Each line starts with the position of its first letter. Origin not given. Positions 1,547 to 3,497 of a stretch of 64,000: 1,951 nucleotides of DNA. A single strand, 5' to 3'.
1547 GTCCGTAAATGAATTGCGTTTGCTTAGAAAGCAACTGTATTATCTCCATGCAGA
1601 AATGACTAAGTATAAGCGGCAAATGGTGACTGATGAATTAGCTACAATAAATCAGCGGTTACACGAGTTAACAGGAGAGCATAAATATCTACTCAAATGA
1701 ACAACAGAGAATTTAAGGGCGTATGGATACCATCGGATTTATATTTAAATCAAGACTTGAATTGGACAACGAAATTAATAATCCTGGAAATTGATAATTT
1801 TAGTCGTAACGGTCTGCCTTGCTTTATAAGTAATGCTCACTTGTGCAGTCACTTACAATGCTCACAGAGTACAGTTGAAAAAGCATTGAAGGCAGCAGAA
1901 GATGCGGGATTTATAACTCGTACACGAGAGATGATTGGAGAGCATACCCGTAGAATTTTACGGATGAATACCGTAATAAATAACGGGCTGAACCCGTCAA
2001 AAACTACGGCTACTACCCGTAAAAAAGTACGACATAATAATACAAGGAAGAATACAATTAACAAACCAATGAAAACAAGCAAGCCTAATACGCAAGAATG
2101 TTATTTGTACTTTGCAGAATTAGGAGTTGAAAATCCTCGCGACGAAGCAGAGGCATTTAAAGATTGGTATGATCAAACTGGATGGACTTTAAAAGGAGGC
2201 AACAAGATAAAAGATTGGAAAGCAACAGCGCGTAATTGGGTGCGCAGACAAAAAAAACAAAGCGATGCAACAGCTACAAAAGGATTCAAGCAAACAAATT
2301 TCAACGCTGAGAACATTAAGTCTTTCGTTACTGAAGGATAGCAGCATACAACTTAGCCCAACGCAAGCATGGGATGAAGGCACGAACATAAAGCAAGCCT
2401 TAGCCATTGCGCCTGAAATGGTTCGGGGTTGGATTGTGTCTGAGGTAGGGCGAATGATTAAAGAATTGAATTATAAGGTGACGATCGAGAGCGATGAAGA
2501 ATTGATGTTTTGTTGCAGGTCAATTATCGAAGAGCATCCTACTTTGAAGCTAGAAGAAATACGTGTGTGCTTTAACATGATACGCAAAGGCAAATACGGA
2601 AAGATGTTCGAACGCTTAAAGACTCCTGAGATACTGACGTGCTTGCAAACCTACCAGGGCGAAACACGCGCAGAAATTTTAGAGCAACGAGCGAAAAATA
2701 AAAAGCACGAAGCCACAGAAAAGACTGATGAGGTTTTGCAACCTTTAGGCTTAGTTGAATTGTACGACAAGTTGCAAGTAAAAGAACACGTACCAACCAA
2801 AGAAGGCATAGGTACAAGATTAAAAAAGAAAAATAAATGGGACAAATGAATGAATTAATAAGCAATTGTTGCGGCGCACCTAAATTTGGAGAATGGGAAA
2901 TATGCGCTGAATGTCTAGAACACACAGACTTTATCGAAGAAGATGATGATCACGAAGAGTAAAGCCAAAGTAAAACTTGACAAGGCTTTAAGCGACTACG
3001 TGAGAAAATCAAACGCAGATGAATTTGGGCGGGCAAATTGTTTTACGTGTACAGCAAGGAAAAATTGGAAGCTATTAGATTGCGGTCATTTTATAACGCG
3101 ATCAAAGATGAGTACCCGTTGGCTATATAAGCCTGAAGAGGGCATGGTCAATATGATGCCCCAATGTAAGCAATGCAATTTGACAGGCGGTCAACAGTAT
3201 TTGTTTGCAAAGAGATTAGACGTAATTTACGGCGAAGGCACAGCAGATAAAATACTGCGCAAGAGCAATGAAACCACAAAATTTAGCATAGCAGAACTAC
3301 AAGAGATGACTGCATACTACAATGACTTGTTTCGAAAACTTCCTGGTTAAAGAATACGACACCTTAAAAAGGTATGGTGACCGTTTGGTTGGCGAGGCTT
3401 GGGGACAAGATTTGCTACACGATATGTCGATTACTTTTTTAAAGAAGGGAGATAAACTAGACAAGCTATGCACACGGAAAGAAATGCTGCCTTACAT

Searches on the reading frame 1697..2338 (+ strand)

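Call 19: search_protein_families(library=phrogs, proteins=[window:1697-2338:+], max_evalue=0.001)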
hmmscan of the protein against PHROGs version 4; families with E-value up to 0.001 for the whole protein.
window:1697-2338:+ (214 aa): 12 families
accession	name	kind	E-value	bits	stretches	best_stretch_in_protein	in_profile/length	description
phrog_270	-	DNA, RNA and nucleotide metabolism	6.8e-17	62.9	1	1-188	25-222/383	replication initiation protein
phrog_15768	-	unknown function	3.4e-13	51.1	1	103-201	104-201/228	-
phrog_28809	-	unknown function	3.2e-10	41.1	1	134-204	135-203/211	-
phrog_391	-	DNA, RNA and nucleotide metabolism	1.5e-07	32.4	1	17-126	10-115/298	replication initiation O-like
phrog_428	-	DNA, RNA and nucleotide metabolism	2.1e-07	31.4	1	9-130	91-221/455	replication initiation protein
phrog_186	-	DNA, RNA and nucleotide metabolism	4e-07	31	1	1-159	15-198/308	DnaD-like helicase loader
phrog_1032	-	DNA, RNA and nucleotide metabolism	2.3e-06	28.8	1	24-133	18-129/281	replication initiation protein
phrog_678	-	DNA, RNA and nucleotide metabolism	2.4e-06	28.4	1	28-157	77-231/346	replication initiation O-like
phrog_6969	-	unknown function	6.1e-05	23.8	0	24-200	22-209/216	-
phrog_345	-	DNA, RNA and nucleotide metabolism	0.00028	21.7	1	20-125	44-170/297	replication initiation O-like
phrog_6643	-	DNA, RNA and nucleotide metabolism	0.00052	20.5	1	26-134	20-123/313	replication initiation protein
phrog_1835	-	DNA, RNA and nucleotide metabolism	0.00066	20.1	0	42-131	66-151/301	HTH DNA binding protein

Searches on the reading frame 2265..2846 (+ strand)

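Call 19: search_protein_families(library=phrogs, proteins=[window:2265-2846:+], max_evalue=0.001)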
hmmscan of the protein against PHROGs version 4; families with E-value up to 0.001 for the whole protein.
window:2265-2846:+ (194 aa): 2 families
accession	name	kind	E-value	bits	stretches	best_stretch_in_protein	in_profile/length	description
phrog_35728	-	unknown function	1.8e-08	35.1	1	76-152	81-156/229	-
phrog_29547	-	unknown function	3.3e-05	24.7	1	46-141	23-117/212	-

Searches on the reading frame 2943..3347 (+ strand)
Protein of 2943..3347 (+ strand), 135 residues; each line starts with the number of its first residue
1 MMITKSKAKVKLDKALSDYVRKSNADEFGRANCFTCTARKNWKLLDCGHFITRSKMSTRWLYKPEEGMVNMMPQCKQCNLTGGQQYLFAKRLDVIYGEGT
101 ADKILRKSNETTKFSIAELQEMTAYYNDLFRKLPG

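Call 19: search_protein_families(library=phrogs, proteins=[window:2943-3347:+], max_evalue=0.001)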
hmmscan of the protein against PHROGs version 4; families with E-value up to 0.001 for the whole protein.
window:2943-3347:+ (135 aa): 2 families
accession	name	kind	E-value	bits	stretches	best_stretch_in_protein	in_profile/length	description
phrog_5034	-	DNA, RNA and nucleotide metabolism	2.7e-17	64.2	1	4-133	10-130/138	NinG/ Rap DNA junction specific endonuclease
phrog_171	-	DNA, RNA and nucleotide metabolism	2.4e-07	31.7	1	4-133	102-221/452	NinG/ Rap DNA junction specific endonuclease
